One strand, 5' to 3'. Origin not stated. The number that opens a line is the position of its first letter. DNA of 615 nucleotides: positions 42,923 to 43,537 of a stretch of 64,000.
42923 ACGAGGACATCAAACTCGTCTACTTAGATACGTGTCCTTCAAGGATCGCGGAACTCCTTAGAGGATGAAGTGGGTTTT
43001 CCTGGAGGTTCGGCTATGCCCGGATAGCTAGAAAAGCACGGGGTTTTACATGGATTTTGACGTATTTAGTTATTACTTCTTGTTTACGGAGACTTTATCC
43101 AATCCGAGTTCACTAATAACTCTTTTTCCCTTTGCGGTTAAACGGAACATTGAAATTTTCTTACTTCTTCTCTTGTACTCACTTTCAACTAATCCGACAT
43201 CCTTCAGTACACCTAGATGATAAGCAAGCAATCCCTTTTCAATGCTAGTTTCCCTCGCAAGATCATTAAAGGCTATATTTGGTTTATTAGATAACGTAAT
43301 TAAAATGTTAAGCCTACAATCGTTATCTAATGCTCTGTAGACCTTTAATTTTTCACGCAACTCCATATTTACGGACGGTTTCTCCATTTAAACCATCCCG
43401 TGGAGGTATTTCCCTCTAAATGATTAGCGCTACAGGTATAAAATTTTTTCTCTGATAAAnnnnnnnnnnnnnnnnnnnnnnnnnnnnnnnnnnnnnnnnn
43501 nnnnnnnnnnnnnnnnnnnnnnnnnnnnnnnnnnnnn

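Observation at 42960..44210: Low-GC islet of about 1.2 kb (about 37% GC versus about 50%) encoding an ArsR-like regulator and an unclassified Rossmann-like protein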

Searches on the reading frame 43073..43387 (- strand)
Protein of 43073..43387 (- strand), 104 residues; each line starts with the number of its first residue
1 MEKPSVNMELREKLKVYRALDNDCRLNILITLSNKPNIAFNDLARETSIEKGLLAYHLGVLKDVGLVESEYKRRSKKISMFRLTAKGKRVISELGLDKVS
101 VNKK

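Call 3: search_protein_families(library=pfam, proteins=[window:43073-43387:-], max_evalue=1)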
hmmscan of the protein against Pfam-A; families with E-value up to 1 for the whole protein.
window:43073-43387:- (104 aa): 16 families
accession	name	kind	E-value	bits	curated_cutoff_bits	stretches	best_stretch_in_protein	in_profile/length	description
PF13601.12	HTH_34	-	5.4e-07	30.1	27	1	25-89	2-67/80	Winged helix DNA-binding domain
PF01022.26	HTH_5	-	2.4e-06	27.8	22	1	25-69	4-47/47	Bacterial regulatory protein, arsR family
PF24038.1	DUF7347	-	3.5e-06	27.6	27.6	1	16-92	4-75/77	Domain of unknown function (DUF7347)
PF13412.12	HTH_24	-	2.8e-05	24.1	21.9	1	25-68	5-48/48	Winged helix-turn-helix DNA-binding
PF12802.13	MarR_2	-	0.00014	22.4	27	1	27-70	9-56/61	MarR family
PF13463.12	HTH_27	-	0.00018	22.2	22.2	1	28-87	8-68/68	Winged helix DNA-binding domain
PF12840.13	HTH_20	-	0.00032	21.1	27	1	25-70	6-51/51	Helix-turn-helix domain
PF24266.1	HTH_HVO_0163_N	-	0.00049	20.5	31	1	23-72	2-51/70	HVO_0163, N-terminal HTH domain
PF10711.15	DUF2513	-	0.0055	17.5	29.6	1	20-89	2-76/100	Hypothetical protein (DUF2513)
PF01047.28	MarR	-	0.0099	16.2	24.6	1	26-76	6-56/59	MarR family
PF01638.23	HxlR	-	0.014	15.7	20.8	1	27-91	9-73/91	HxlR-like helix-turn-helix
PF03551.20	PadR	-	0.019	15.4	27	1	48-92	28-74/75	Transcriptional regulator PadR-like family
PF04182.18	B-block_TFIIIC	-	0.1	13.1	22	1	40-71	21-52/73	B-block binding subunit of TFIIIC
PF15612.11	WHIM1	-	0.13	12.3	19.1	1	13-33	10-32/46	WSTF, HB1, Itc1p, MBD9 motif 1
PF23871.1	DUF7226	-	0.15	12.4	27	1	30-93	7-67/142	Domain of unknown function (DUF7226)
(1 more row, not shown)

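Call 4: search_protein_families(library=padloc, proteins=[window:43073-43387:-], max_evalue=1)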
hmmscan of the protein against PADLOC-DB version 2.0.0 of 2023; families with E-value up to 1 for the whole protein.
window:43073-43387:- (104 aa): 16 families
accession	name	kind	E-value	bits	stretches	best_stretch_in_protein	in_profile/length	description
PDLC01438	Csa3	-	9.7e-09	33.7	1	3-90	128-208/305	"CAS-I,CAS-II,CAS-III,CAS-IV,CAS-V,CAS-VI; associated_signaling"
PDLC01866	CARF3--CARF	-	4.8e-07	28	1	23-81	139-197/207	-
PDLC01720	Csa3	-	8e-07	27.6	1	8-93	10-97/118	Csa3_1_CAS-I-II-III-IV-V-VI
PDLC01434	CasR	-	6.9e-05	20.8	1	25-78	130-182/191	"CAS-I,CAS-II,CAS-III,CAS-IV,CAS-V,CAS-VI; associated_signaling"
PDLC01852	CARF3--CARF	-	0.00027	18.9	1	13-80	134-200/208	-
PDLC01875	CARF3--CARF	-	0.00074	17.3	1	24-89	147-209/219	-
PDLC01268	CasR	-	0.0012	16.9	1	25-76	126-174/179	"CAS-I,CAS-II,CAS-III,CAS-IV,CAS-V,CAS-VI; associated_signaling"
PDLC01857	CARF3--CARF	-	0.0013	16.4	1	23-76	131-182/201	-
PDLC01863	CARF3--CARF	-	0.0015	16.3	1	22-91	118-181/182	-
PDLC01853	CARF3--CARF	-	0.0053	14.5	1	26-82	141-199/209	-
PDLC01860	CARF3--CARF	-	0.0062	14.7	1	23-80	143-200/210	-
PDLC01850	CARF3--CARF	-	0.0071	14.2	1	25-77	147-199/209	-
PDLC04368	PDC-M05A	-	0.0079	14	1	15-75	5-67/201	-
PDLC01862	CARF3--CARF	-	0.011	13.2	1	6-88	147-224/233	-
PDLC04369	PDC-M05A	-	0.017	12.8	1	24-72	14-64/201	-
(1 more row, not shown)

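Call 6: search_protein_families(library=ncbifam, proteins=[window:43073-43387:-], max_evalue=0.1)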
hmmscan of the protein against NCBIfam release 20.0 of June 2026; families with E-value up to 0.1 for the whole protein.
window:43073-43387:- (104 aa): 23 families
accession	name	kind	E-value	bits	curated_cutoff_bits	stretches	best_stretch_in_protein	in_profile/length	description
NF033788.1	HTH_metalloreg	subfamily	3.1e-08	33.3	55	1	15-72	3-60/77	metalloregulator ArsR/SmtB family transcription factor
NF033789.1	repress_SdpR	subfamily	2.2e-06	27.5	100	1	16-73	1-57/79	autorepressor SdpR family transcription factor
NF040642.1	sulf_sens_BigR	equivalog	4.1e-05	23.6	155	1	15-89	12-83/95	sulfite-sensing transcriptional repressor BigR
TIGR04176.1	MarR_EPS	equivalog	8.2e-05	22.6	88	1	21-87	2-70/105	MarR family EPS-associated transcriptional regulator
TIGR01884.1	cas_HTH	subfamily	8.3e-05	22.1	60.2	1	21-79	140-197/202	CRISPR-associated CARF protein Csa3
NF045593.1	bilirub_TF_BilQ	equivalog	0.00011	21.9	125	1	27-93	34-100/135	bilirubin utilization transcriptional regulator BilQ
NF047906.1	CdPbTransRegCmtR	equivalog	0.00014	21.8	150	1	15-79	13-76/104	Cd(II)/Pb(II)-sensing metalloregulatory transcriptional regulator CmtR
NF053755.1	MsvR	equivalog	0.00024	20.9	220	1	17-86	7-75/236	transcriptional factor MsvR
NF053658.1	SSO5209_fam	equivalog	0.00027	20.6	140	1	59-94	37-70/81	SSO5209 family protein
NF041413.1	ArsR_Rv2640c_fam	equivalog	0.00035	21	155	1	18-72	37-93/118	Rv2640c family ArsR-like transcriptional regulator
NF007528.0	PRK10141.1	subfamily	0.00049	19.9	97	1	12-84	5-74/117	metalloregulator ArsR/SmtB family transcription factor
NF053602.1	Phr_regulator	exception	0.00086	18.9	320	1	17-72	6-60/191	heat shock transcription regulator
TIGR02337.1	HpaR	equivalog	0.00098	19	121.2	1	27-95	32-100/130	homoprotocatechuate degradation operon regulator HpaR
NF053660.1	ORF80_fam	equivalog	0.0027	17.5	95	1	27-74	6-53/70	ORF80 family leucine zipper DNA-binding protein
NF053753.1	TK0271_fam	exception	0.0042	17.3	130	1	16-98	6-87/89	TK0271 family transcriptional activator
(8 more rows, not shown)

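Call 69: find_homologous_proteins(query=window:43073-43387:-, max_evalue=0.00001)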
Query window:43073-43387:- (104 aa): 9 proteins with E <= 0.00001 among 10 candidates.
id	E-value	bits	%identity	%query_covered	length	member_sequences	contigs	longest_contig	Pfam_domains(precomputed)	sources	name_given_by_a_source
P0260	1.6e-53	196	100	93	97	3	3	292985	PF13412.13,PF01022.27,PF13601.13,PF24038.2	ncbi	ncbi:MAG: winged helix-turn-helix domain-containing protein [Candidatus Nezhaarchaeales archaeon]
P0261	2.6e-33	132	65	95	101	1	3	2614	PF13412.13,PF13601.13,PF24038.2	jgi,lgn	-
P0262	1.3e-32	129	67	95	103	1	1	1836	PF13412.13,PF01022.27,PF13601.13,PF24038.2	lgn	-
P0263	1.4e-31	126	66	91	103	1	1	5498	PF12840.14,PF13412.13,PF13601.13,PF12802.14,PF24038.2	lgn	-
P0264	7.1e-30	121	65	91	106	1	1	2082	PF12840.14,PF13412.13,PF01022.27,PF13601.13,PF12802.14,PF24038.2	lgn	-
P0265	4.8e-28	115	63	85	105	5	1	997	PF01022.27,PF13601.13,PF24038.2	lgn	-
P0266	1.3e-25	107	60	85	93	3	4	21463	PF12840.14,PF13412.13,PF01022.27,PF13601.13,PF24038.2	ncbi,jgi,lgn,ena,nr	ncbi:MAG: hypothetical protein DRJ43_04660 [Thermoprotei archaeon]|nr:MAG: hypothetical protein DRJ4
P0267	6.7e-25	105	60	86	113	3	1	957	PF13412.13,PF04182.19,PF24038.2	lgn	-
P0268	6.3e-19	86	50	90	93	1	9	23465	PF12840.14,PF13412.13,PF13463.13,PF13601.13,PF24266.2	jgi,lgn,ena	jgi:DNA-binding transcriptional ArsR family regulator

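Call 75: predict_structure(alignment_id=A5)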
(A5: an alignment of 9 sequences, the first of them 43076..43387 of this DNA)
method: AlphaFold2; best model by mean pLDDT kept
length: 104 residues; sequences in the alignment: 9
mean_pLDDT: 86.6   pTM: 0.77
mean pLDDT of the five models: 86.6, 86.1, 84.9, 84.0, 77.6
residues with pLDDT >= 90: 68; 70-90: 22; 50-70: 8; < 50: 6
segments of 3 or more residues with pLDDT < 50: 101-104
pLDDT, mean of each block of 10 residues (from residue 1): 67 91 94 93 95 97 96 80 95 76 43
secondary structure, 60 per line:
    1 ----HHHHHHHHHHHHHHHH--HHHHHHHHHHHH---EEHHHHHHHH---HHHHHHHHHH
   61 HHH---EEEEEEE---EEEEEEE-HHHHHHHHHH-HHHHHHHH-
elements in order: H5-20 H23-34 H40-47 H51-63 E67-73 E77-83 H85-94 H96-103

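Call 79: fold_search(model_id=the predicted structure, library=pdb)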
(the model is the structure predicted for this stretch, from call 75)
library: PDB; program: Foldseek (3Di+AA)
matches with E <= 10: 1600; with E <= 0.001: 119
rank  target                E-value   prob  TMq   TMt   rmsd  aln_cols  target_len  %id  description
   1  5aip_A                2.4e-05  1.00  0.70  0.53  13.9       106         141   23  Crystal structure of NadR in complex with 4-hydroxyphenylacetate (released 2016-03-02)
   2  3cuo_D                2.8e-05  1.00  0.68  0.74   2.6        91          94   23  Crystal structure of the predicted DNA-binding transcriptional regulator from E. coli (released 2008-06-17)
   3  8xzu                  3.4e-05  1.00  0.63  0.51   7.7        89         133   21  HosA transcriptional regulator from enteropathogenic Escherichia coli O127:H6 (strain E2348/69) bound with 4-hydroxy ben (released 2024-08-28)
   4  2kko_MODEL_1_A        5.0e-05  1.00  0.75  0.73   2.5        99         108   25  Solution NMR structure of the homodimeric winged helix-turn-helix DNA-binding domain (fragment 1-100) Mb0332 f (released 2009-08-11)
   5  4omz_B                6.9e-05  1.00  0.72  0.75   3.0        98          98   23  Crystal Structure of NolR from Sinorhizobium fredii (released 2014-04-16)
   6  8qkf_B                6.9e-05  1.00  0.71  0.78   3.7       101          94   23  SmtB protein of Mycobacterium smegmatis (released 2024-09-25)
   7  8qkf_A                6.9e-05  1.00  0.70  0.73   3.7       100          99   23  SmtB protein of Mycobacterium smegmatis (released 2024-09-25)
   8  3bpx_B                7.4e-05  1.00  0.69  0.53   8.3       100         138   21  Crystal Structure of MarR (released 2008-05-20)
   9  8aga                  7.9e-05  1.00  0.64  0.52   7.8        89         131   21  Structure of p-hydroxy benzoic acid ligand bound HosA transcriptional regulator from enteropathogenic Escherichia coli O (released 2023-08-02)
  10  4ooi_C                7.9e-05  1.00  0.70  0.76   2.9        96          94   21  Reduced HlyU from Vibrio cholerae N16961 (released 2014-12-31)
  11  3pqk_F                8.4e-05  1.00  0.74  0.76   3.2       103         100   28  Crystal Structure of the transcriptional repressor BigR from Xylella fastidiosa (released 2011-06-01)
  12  7el3_B                8.4e-05  1.00  0.69  0.54  11.1       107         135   20  Crystal structure of HpaR-DNA complex from Acinetobacter baumannii (released 2022-01-19)
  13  6o8o_A                9.6e-05  1.00  0.73  0.77   2.5        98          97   22  Crystal Structure of C9S disulfide state of Sulfide-responsive transcriptional repressor (SqrR) from Rhodobacter capsu (released 2020-04-01)
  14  1r1u_C                9.6e-05  1.00  0.74  0.78   4.6       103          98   16  Crystal structure of the metal-sensing transcriptional repressor CzrA from Staphylococcus aureus in the apo-form (released 2004-05-18)
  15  4fht_A                9.6e-05  1.00  0.69  0.52  11.1       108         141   18  Crystal Structure of the PcaV transcriptional regulator from Streptomyces coelicolor in complex with its natural ligan (released 2013-04-24)
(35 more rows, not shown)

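Call 96: search_protein_families(library=phrogs, proteins=[window:43073-43387:-], max_evalue=0.01)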
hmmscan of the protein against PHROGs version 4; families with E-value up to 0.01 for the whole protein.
window:43073-43387:- (104 aa): 5 families
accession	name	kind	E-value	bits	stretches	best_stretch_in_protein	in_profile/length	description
phrog_11046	-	transcription regulation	1.6e-05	25.7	1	27-94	13-80/94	transcriptional regulator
phrog_12817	-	transcription regulation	6.1e-05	24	1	9-91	60-140/151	transcriptional regulator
phrog_11195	-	unknown function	9.1e-05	22.9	1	14-91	15-92/122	-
phrog_585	-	unknown function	0.0011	20.2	1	20-94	3-88/128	-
phrog_436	-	unknown function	0.005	17.1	0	11-91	6-91/125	-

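Call 99: find_encoding_contigs(protein=P0268, flank=3000, max_places=3)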
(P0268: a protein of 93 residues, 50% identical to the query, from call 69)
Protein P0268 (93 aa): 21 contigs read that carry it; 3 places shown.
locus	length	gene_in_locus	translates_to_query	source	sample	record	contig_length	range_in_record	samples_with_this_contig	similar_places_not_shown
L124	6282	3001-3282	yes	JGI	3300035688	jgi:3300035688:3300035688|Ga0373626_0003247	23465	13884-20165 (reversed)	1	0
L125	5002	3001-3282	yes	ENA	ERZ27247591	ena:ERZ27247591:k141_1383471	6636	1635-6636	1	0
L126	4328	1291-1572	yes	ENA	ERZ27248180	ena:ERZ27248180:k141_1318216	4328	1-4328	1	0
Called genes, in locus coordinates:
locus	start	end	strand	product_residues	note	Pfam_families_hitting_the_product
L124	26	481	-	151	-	PF01877:RNA_binding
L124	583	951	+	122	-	PF01981:PTH2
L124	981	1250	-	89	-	PF01294:Ribosomal_L13e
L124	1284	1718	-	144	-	PF00827:Ribosomal_L15e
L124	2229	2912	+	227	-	-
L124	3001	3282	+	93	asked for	PF13463:HTH_27 (faint), PF12840:HTH_20 (weak), PF13412:HTH_24 (weak), PF24266:HTH_HVO_0163_N (weak), PF13601:HTH_34 (weak)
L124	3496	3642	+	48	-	-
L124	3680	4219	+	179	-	-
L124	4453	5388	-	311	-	PF00890:FAD_binding_2 (faint), PF01134:GIDA (faint), PF01266:DAO (faint), PF03486:HI0933_like (faint), PF07992:Pyr_redox_2, PF12831:FAD_oxidored (weak), PF13738:Pyr_redox_3, PF00070:Pyr_redox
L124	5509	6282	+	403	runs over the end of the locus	PF01926:MMR_HSR1, PF02421:FeoB_N (weak), PF08438:YGR210-like_G4, PF02824:TGS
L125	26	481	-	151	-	PF01877:RNA_binding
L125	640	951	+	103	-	PF01981:PTH2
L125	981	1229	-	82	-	PF01294:Ribosomal_L13e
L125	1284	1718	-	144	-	PF00827:Ribosomal_L15e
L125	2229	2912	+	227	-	-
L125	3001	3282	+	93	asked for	PF13463:HTH_27 (faint), PF12840:HTH_20 (weak), PF13412:HTH_24 (weak), PF24266:HTH_HVO_0163_N (weak), PF13601:HTH_34 (weak)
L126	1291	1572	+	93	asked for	PF13463:HTH_27 (faint), PF12840:HTH_20 (weak), PF13412:HTH_24 (weak), PF24266:HTH_HVO_0163_N (weak), PF13601:HTH_34 (weak)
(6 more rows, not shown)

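Call 100: find_encoding_contigs(protein=P0266, flank=3000, max_places=3)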
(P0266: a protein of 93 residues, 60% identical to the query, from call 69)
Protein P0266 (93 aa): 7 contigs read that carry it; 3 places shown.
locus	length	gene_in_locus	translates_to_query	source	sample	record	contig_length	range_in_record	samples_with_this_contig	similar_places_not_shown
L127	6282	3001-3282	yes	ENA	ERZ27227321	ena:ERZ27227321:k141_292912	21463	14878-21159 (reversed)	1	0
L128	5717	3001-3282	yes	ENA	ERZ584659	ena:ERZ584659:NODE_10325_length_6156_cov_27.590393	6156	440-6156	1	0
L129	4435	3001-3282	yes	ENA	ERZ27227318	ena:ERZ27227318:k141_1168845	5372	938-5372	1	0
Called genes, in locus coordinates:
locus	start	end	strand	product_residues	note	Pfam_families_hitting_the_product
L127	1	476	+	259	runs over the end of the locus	?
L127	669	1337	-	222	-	PF07302:AroM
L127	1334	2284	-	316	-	PF06675:DUF1177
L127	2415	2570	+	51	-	-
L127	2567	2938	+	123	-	-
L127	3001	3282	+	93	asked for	PF24038:DUF7347, PF01022:HTH_5, PF12840:HTH_20, PF13412:HTH_24 (weak), PF13601:HTH_34 (weak)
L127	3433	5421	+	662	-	PF01433:Peptidase_M1, PF07719:TPR_2 (faint), PF00515:TPR_1 (faint), PF13181:TPR_8 (faint), PF13424:TPR_12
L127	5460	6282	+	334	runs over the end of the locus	PF08240:ADH_N, PF00107:ADH_zinc_N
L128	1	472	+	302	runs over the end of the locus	?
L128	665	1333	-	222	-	PF07302:AroM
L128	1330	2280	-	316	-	PF06675:DUF1177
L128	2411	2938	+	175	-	-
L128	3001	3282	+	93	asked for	PF24038:DUF7347, PF01022:HTH_5, PF12840:HTH_20, PF13412:HTH_24 (weak), PF13601:HTH_34 (weak)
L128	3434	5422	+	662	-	PF01433:Peptidase_M1, PF07719:TPR_2 (faint), PF00515:TPR_1 (faint), PF13181:TPR_8 (faint), PF13424:TPR_12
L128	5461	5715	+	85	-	?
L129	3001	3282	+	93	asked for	PF24038:DUF7347, PF01022:HTH_5, PF12840:HTH_20, PF13412:HTH_24 (weak), PF13601:HTH_34 (weak)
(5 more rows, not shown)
